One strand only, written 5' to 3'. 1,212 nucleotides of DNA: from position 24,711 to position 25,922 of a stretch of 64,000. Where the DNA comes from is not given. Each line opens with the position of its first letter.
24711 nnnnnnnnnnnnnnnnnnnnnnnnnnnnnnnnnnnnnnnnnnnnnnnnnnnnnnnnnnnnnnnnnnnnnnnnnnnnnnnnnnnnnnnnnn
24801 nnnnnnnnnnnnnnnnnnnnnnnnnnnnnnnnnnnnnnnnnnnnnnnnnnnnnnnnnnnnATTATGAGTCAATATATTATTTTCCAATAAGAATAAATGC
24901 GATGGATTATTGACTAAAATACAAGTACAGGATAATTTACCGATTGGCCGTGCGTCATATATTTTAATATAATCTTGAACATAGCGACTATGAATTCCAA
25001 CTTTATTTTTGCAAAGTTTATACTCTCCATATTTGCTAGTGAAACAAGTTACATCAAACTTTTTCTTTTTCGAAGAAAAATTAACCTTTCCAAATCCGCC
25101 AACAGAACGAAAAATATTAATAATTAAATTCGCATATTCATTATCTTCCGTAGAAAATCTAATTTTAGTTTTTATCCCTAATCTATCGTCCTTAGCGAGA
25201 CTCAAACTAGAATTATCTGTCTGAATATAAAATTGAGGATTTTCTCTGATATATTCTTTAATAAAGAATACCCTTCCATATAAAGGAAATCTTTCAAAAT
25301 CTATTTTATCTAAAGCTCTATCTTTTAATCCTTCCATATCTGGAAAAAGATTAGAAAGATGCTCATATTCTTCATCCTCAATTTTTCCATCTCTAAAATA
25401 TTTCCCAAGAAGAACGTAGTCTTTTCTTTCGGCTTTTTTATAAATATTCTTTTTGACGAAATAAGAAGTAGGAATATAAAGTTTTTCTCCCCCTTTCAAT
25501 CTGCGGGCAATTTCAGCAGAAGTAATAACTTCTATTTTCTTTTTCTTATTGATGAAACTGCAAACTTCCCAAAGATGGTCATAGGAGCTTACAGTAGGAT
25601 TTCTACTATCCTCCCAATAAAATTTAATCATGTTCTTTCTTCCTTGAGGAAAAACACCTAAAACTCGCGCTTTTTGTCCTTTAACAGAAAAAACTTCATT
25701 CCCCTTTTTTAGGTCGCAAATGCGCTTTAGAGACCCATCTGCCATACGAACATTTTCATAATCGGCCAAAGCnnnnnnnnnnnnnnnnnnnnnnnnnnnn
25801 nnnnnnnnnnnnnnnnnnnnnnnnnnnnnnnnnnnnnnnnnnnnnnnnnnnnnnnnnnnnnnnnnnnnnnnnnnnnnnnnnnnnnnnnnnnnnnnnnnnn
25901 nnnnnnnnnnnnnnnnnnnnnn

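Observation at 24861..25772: Large Ala1-type intein splitting the Walker A P-loop of the DnaB-like helicase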

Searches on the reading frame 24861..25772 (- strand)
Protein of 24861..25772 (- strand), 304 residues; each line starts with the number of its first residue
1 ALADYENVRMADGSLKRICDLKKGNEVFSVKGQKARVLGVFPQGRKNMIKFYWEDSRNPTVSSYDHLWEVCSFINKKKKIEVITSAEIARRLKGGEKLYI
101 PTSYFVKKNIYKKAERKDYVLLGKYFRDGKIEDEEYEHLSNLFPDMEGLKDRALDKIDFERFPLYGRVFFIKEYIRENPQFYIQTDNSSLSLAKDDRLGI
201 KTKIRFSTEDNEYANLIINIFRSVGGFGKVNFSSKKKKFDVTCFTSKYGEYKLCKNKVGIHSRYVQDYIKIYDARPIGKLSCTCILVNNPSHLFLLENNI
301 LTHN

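Call 4: search_protein_families(library=pfam, proteins=[window:24861-25772:-], max_evalue=1)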
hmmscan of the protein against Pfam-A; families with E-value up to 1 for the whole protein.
window:24861-25772:- (304 aa): 1 family
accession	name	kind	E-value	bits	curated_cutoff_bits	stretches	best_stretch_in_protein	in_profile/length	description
PF05203.21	Hom_end_hint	-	0.0008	19.9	32.1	1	7-106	7-102/228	Hom_end-associated Hint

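Call 5: search_protein_families(library=ncbifam, proteins=[window:24861-25772:-], max_evalue=1)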
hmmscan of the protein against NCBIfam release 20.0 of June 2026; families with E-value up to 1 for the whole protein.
window:24861-25772:- (304 aa): 0 families

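Call 6: search_protein_families(library=phrogs, proteins=[window:24861-25772:-], max_evalue=0.1)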
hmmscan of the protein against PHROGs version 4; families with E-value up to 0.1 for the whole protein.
window:24861-25772:- (304 aa): 4 families
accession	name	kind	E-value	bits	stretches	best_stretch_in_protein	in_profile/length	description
phrog_510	-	DNA, RNA and nucleotide metabolism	2.2e-06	27.7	1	8-90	414-496/667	DNA primase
phrog_50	-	DNA, RNA and nucleotide metabolism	2.9e-05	24.3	1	7-76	94-161/570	DnaC-like helicase loader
phrog_19299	-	head and packaging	6.6e-05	22.5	1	16-92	46-118/702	terminase large subunit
phrog_38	-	head and packaging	0.0011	18.7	1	6-74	159-208/760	terminase large subunit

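Call 7: search_solved_structures(query=window:24861-25772:-, max_evalue=10, show_alignments=3)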
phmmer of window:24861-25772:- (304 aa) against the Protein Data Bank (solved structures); distinct sequences matched with E-value up to 10: 10.
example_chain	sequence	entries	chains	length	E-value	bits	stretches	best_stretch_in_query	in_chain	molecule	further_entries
6riz_A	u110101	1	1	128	0.0018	21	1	13-70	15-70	gp41-1 intein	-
1um2_A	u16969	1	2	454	0.051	16.2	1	5-84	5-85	ENDONUCLEASE PI-SCEI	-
1dfa_A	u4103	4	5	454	0.066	15.8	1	5-73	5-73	PI-SCEI ENDONUCLEASE | ENDONUCLEASE PI-SCEI | PI-SCEI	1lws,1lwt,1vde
1jva_A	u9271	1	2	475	0.072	15.7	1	5-83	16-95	VMA1-DERIVED HOMING ENDONUCLEASE X10SSS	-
1ef0_A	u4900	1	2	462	0.072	15.7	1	3-73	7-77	PI-SCEI ENDONUCLEASE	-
6qaz_A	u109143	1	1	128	0.19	14.3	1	13-69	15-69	cyanophage-like gp41-1 intein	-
1gpp_A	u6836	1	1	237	0.2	14.2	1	5-85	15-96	ENDONUCLEASE PI-SCEI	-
9cop_A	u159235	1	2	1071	0.34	13.5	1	5-73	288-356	V-type proton ATPase catalytic subunit A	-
6rix_A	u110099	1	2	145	0.9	12.1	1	268-304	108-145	Replicative DNA helicase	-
6riy_A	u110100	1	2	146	2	11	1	268-299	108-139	Replicative DNA helicase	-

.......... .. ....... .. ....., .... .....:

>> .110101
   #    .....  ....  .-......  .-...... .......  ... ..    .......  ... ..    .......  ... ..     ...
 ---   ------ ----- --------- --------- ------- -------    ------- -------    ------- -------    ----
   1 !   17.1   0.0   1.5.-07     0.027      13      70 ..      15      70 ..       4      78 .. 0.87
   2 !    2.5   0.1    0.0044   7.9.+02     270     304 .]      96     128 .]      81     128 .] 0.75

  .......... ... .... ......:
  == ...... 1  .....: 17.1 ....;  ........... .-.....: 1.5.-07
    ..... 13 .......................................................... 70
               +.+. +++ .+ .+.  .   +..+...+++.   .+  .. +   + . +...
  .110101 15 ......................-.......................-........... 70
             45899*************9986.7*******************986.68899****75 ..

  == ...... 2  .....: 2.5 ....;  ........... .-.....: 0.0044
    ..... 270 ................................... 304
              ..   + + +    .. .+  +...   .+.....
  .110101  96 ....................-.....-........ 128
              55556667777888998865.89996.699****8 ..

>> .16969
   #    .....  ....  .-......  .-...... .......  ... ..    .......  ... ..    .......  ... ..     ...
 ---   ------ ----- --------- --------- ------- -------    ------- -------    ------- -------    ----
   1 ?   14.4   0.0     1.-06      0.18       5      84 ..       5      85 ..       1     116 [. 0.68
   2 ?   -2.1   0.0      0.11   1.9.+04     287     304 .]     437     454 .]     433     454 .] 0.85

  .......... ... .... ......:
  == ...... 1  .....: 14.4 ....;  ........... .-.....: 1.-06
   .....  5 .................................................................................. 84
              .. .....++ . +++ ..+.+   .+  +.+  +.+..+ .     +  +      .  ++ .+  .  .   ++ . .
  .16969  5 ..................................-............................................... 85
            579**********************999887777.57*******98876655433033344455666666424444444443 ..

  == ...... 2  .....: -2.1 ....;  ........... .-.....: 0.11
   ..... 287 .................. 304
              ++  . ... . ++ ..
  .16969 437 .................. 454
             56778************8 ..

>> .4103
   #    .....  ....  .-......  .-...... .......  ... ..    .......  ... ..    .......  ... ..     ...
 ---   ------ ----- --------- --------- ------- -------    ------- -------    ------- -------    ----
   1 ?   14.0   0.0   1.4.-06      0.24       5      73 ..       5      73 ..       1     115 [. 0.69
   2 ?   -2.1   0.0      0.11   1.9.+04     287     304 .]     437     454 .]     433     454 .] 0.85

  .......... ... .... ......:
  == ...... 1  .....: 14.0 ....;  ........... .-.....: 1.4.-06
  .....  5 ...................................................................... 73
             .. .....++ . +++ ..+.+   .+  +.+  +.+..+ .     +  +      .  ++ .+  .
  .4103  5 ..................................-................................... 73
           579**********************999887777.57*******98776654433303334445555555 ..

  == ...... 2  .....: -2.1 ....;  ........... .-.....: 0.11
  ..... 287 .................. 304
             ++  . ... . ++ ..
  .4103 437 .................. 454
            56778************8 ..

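Call 9: find_homologous_proteins(query=window:24861-25772:-, max_evalue=0.001)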
Query window:24861-25772:-: 1303 candidates shared short words with the query, none scored E <= 0.001.

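Call 17: search_protein_representatives(protein=window:24861-25772:-)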
Query: 304 residues. Proteins with E-value up to 0.001 (for the whole library): 1503; up to 1e-10: 39; up to 1e-30: 1. The best 150 are listed.
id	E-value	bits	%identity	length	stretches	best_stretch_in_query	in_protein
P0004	1.4e-84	300.5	46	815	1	1-304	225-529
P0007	4.6e-24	101.8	33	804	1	2-304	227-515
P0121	3.4e-16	75.9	32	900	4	14-93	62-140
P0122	4.0e-16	75.7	36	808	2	14-101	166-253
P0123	7.5e-16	74.8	30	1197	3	19-304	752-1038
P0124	8.7e-16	74.6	38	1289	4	2-109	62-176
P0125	1.8e-15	73.6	33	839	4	17-109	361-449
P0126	2.1e-15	73.3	30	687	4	16-119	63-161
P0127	2.7e-15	73.0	35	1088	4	12-83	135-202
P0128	3.5e-15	72.6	33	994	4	254-304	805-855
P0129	8.1e-15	71.4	32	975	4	11-95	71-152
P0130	4.0e-14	69.1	34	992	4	14-84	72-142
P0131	5.5e-14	68.7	48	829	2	5-72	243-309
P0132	1.5e-13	67.2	35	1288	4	17-133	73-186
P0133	3.6e-13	66.0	44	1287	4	16-72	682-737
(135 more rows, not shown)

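Call 31: predict_structure(alignment_id=A2)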
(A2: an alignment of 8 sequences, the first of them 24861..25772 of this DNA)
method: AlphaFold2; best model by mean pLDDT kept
length: 304 residues; sequences in the alignment: 8
mean_pLDDT: 82.7   pTM: 0.78
mean pLDDT of the five models: 82.7, 82.3, 80.8, 79.7, 75.1
residues with pLDDT >= 90: 117; 70-90: 137; 50-70: 28; < 50: 22
segments of 3 or more residues with pLDDT < 50: 187-199, 253-255, 257-262
pLDDT, mean of each block of 10 residues (from residue 1): 95 92 91 86 97 91 94 76 95 91 74 82 90 91 87 86 82 84 58 41 82 89 81 90 69 48 65 96 91 88 81
secondary structure, 60 per line:
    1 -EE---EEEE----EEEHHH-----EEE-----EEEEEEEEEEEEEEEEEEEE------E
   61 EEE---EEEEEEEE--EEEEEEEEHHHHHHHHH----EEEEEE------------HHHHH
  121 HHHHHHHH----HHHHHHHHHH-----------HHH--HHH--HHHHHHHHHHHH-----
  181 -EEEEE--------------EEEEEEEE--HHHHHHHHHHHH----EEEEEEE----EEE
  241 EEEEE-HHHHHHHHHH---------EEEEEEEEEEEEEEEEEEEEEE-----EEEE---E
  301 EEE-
elements in order: E7-10 E15-17 E26-28 E34-53 E60-63 E67-74 E77-84 H85-93 E98-103 H116-128 H133-142 H164-175 E182-186 E201-208 H211-222 E227-233 E238-245 H247-256 E266-287 E293-296 E300-303

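Call 34: fold_search(model_id=the predicted structure, library=pdb)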
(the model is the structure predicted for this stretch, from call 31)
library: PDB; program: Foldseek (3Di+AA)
matches with E <= 10: 566; with E <= 0.001: 42
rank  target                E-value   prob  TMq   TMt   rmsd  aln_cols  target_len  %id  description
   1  1dfa                  2.6e-14  1.00  0.65  0.50   7.3       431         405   14  CRYSTAL STRUCTURE OF PI-SCEI IN C2 SPACE GROUP (released 1999-12-08)
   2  1vde_A                9.6e-14  1.00  0.61  0.45   9.7       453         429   12  PI-SCEI, A HOMING ENDONUCLEASE WITH PROTEIN SPLICING ACTIVITY (released 1998-04-08)
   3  1lws_A                1.3e-13  1.00  0.64  0.48   9.0       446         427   14  Crystal structure of the intein homing endonuclease PI-SceI bound to its recognition sequence (released 2002-09-27)
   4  1ef0_A                1.4e-13  1.00  0.60  0.45   9.6       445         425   13  CRYSTAL STRUCTURE OF PI-SCEI MINIPRECURSOR (released 2000-06-07)
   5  1vde_B                4.1e-13  1.00  0.61  0.45   9.5       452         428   14  PI-SCEI, A HOMING ENDONUCLEASE WITH PROTEIN SPLICING ACTIVITY (released 1998-04-08)
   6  1lwt_A                4.4e-13  1.00  0.63  0.45  10.2       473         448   14  Crystal structure of the intein homing endonuclease PI-SceI bound to its substrate DNA (Ca2+ free) (released 2002-09-27)
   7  1jva_A                6.6e-13  1.00  0.65  0.48   9.7       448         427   14  CRYSTAL STRUCTURE OF THE VMA1-DERIVED ENDONUCLEASE BEARING THE N AND C EXTEIN PROPEPTIDES (released 2002-08-29)
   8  1jva_B                9.4e-13  1.00  0.64  0.47  10.0       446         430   13  CRYSTAL STRUCTURE OF THE VMA1-DERIVED ENDONUCLEASE BEARING THE N AND C EXTEIN PROPEPTIDES (released 2002-08-29)
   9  1um2_A                1.3e-12  1.00  0.64  0.48   9.7       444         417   13  Crystal Structure of the Vma1-Derived Endonuclease with the Ligated Extein Segment (released 2004-09-22)
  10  1um2_B                1.6e-12  1.00  0.63  0.48   9.5       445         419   12  Crystal Structure of the Vma1-Derived Endonuclease with the Ligated Extein Segment (released 2004-09-22)
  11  1ef0_B                3.0e-12  1.00  0.60  0.48   9.7       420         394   14  CRYSTAL STRUCTURE OF PI-SCEI MINIPRECURSOR (released 2000-06-07)
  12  7qsu                  9.6e-11  1.00  0.56  0.48   7.4       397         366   14  Crystal structure of homing endonuclease-associated TliVMA intein (C1A, d333-339) (released 2022-03-30)
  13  7qst                  2.4e-08  1.00  0.50  0.44   9.1       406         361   12  Crystal structure of homing endonuclease-associated PhoVMA intein (C1A) (released 2022-03-30)
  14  7qss                  1.6e-07  1.00  0.53  0.40   8.8       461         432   12  Crystal structure of homing endonuclease-associated TliVMA intein (C1A) (released 2022-03-30)
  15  6mwy_A                9.0e-07  1.00  0.38  0.80  12.3       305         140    7  The Prp8 intein of Cryptococcus gattii (released 2019-11-06)
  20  6riy_A                1.5e-05  1.00  0.36  0.81   8.1       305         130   11  Crystal structure of MchDnaB-1 intein (N145AA) (released 2020-05-13)
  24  6rix_B                2.7e-05  1.00  0.35  0.81   8.6       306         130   11  Crystal structure of MchDnaB-1 intein (released 2020-05-13)
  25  6rix_A                2.7e-05  1.00  0.36  0.81   8.3       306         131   11  Crystal structure of MchDnaB-1 intein (released 2020-05-13)
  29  6riy_B                6.1e-05  1.00  0.34  0.76   7.5       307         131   11  Crystal structure of MchDnaB-1 intein (N145AA) (released 2020-05-13)
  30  6bs8_B                8.2e-05  1.00  0.34  0.77  10.8       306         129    9  The class 3 DnaB intein from Mycobacterium smegmatis (released 2018-11-21)
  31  6bs8_C                9.7e-05  1.00  0.33  0.79   9.8       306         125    9  The class 3 DnaB intein from Mycobacterium smegmatis (released 2018-11-21)
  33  6bs8_A                3.3e-04  1.00  0.34  0.78  10.6       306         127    9  The class 3 DnaB intein from Mycobacterium smegmatis (released 2018-11-21)
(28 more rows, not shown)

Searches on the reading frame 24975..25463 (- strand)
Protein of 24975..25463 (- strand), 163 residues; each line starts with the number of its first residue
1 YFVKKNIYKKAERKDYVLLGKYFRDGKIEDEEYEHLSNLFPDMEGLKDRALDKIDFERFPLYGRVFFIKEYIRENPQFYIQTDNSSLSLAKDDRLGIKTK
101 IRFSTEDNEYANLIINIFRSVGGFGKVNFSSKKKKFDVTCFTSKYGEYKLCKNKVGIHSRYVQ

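Call 38: search_solved_structures(query=A3, max_evalue=10, show_alignments=2)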
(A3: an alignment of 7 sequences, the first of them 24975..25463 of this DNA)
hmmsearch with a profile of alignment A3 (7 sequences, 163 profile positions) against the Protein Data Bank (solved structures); distinct sequences matched with E-value up to 10: 6.
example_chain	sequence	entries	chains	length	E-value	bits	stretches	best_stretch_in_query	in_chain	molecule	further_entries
2m7l_A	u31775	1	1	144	0.21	14.7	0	6-63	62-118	Calponin homology domain protein, putative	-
6mj8_C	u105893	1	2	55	0.26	14.4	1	22-52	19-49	Mam1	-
2mjf_A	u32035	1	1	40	0.72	13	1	113-142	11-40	Ribosome assembly 1 protein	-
9l4j_A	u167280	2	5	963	1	12.5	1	36-113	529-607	Isoform 4 of NACHT, LRR and PYD domains-containing protein 5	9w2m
8h93_A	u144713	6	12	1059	1.2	12.4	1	36-113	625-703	NACHT, LRR and PYD domains-containing protein 5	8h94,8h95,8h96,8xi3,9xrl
12dl_GB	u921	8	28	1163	1.3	12.2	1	36-113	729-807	NACHT, LRR and PYD domains-containing protein 5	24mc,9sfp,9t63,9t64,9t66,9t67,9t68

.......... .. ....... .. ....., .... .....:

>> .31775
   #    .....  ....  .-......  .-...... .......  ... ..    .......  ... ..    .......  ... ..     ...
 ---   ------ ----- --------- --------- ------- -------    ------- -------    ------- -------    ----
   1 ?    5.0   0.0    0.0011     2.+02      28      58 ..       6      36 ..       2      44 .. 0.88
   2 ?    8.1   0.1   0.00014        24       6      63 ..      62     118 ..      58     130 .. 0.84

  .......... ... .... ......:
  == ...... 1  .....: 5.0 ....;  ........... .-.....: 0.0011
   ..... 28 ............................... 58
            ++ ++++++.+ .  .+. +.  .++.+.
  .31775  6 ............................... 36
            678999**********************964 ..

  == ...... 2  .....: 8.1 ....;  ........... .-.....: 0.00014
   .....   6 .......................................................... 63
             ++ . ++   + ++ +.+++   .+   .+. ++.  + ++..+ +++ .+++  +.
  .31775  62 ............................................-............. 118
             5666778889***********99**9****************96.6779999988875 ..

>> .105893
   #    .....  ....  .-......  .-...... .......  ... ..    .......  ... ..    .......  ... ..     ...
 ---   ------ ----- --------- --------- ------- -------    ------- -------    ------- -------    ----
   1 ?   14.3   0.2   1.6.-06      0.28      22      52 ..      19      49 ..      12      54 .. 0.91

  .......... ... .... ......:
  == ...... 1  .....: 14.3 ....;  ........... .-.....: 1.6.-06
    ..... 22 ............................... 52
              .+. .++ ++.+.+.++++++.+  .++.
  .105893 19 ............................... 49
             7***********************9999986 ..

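Call 42: predict_structure(alignment_id=A3)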
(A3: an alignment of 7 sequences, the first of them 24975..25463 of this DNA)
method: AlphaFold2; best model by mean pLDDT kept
length: 163 residues; sequences in the alignment: 7
mean_pLDDT: 78.4   pTM: 0.73
mean pLDDT of the five models: 78.4, 77.4, 77.3, 76.9, 76.5
residues with pLDDT >= 90: 59; 70-90: 64; 50-70: 13; < 50: 27
segments of 3 or more residues with pLDDT < 50: 1-3, 86-94, 149-163
pLDDT, mean of each block of 10 residues (from residue 1): 60 90 91 92 87 87 88 86 55 59 93 91 90 93 64 40 30
secondary structure, 60 per line:
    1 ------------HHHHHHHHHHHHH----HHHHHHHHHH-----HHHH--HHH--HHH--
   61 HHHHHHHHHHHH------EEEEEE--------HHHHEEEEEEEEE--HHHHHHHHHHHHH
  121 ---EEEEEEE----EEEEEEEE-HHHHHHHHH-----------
elements in order: H13-25 H30-39 H45-48 H61-72 E79-84 H93-96 E97-105 H108-120 E124-130 E135-142 H144-152

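Call 44: fold_search(model_id=the predicted structure, library=pdb)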
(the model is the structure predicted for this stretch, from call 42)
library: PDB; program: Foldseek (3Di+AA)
matches with E <= 10: 451; with E <= 0.001: 0
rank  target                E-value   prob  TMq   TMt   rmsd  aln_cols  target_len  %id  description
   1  4un7_G                2.4e-02  0.97  0.37  0.35   8.3       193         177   10  THE CRYSTAL STRUCTURE OF I-DMOI IN COMPLEX WITH ITS TARGET DNA BEFORE INCUBATION IN 5MM MN (STATE 1) (released 2014-12-03)
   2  1jva_A                2.9e-02  1.00  0.46  0.20   5.0       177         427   15  CRYSTAL STRUCTURE OF THE VMA1-DERIVED ENDONUCLEASE BEARING THE N AND C EXTEIN PROPEPTIDES (released 2002-08-29)
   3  1lws_A                2.9e-02  0.99  0.46  0.21   6.2       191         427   15  Crystal structure of the intein homing endonuclease PI-SceI bound to its recognition sequence (released 2002-09-27)
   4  1ef0_A                3.6e-02  0.97  0.40  0.18   7.3       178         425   13  CRYSTAL STRUCTURE OF PI-SCEI MINIPRECURSOR (released 2000-06-07)
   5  1dfa                  3.6e-02  0.97  0.41  0.19   8.4       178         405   13  CRYSTAL STRUCTURE OF PI-SCEI IN C2 SPACE GROUP (released 1999-12-08)
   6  5o6g_D                3.8e-02  0.98  0.42  0.39   6.8       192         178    8  Structures and dynamics of mesophilic variants from the homing endonuclease I-DmoI (released 2017-12-06)
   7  1um2_B                4.7e-02  0.99  0.46  0.21   5.4       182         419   14  Crystal Structure of the Vma1-Derived Endonuclease with the Ligated Extein Segment (released 2004-09-22)
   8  2vs8_K                4.7e-02  0.96  0.32  0.30   6.9       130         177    9  The crystal structure of I-DmoI in complex with DNA and Mn (released 2008-11-11)
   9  1vde_A                5.0e-02  0.97  0.41  0.18   7.4       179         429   13  PI-SCEI, A HOMING ENDONUCLEASE WITH PROTEIN SPLICING ACTIVITY (released 1998-04-08)
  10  5akm_K                5.2e-02  0.90  0.37  0.34   8.1       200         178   10  THE CRYSTAL STRUCTURE OF I-DMOI G20S IN COMPLEX WITH ITS TARGET DNA IN THE PRESENCE OF 2MM MG (released 2015-06-17)
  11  1vde_B                5.5e-02  0.95  0.41  0.19   6.6       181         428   14  PI-SCEI, A HOMING ENDONUCLEASE WITH PROTEIN SPLICING ACTIVITY (released 1998-04-08)
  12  4unb_A                5.8e-02  0.96  0.37  0.34   7.3       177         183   10  THE CRYSTAL STRUCTURE OF I-DMOI IN COMPLEX WITH ITS TARGET DNA AT 6 DAYS INCUBATION IN 5MM MN (STATE 5) (released 2014-12-17)
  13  1jva_B                6.2e-02  0.99  0.45  0.20   5.8       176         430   15  CRYSTAL STRUCTURE OF THE VMA1-DERIVED ENDONUCLEASE BEARING THE N AND C EXTEIN PROPEPTIDES (released 2002-08-29)
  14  1lwt_A                6.2e-02  0.87  0.33  0.14   5.8       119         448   15  Crystal structure of the intein homing endonuclease PI-SceI bound to its substrate DNA (Ca2+ free) (released 2002-09-27)
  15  5a0w_D                6.9e-02  0.95  0.39  0.35   6.4       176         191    8  THE CRYSTAL STRUCTURE OF I-DMOI E117A IN COMPLEX WITH ITS TARGET DNA AND IN THE PRESENCE OF 2MM MN (released 2016-05-11)
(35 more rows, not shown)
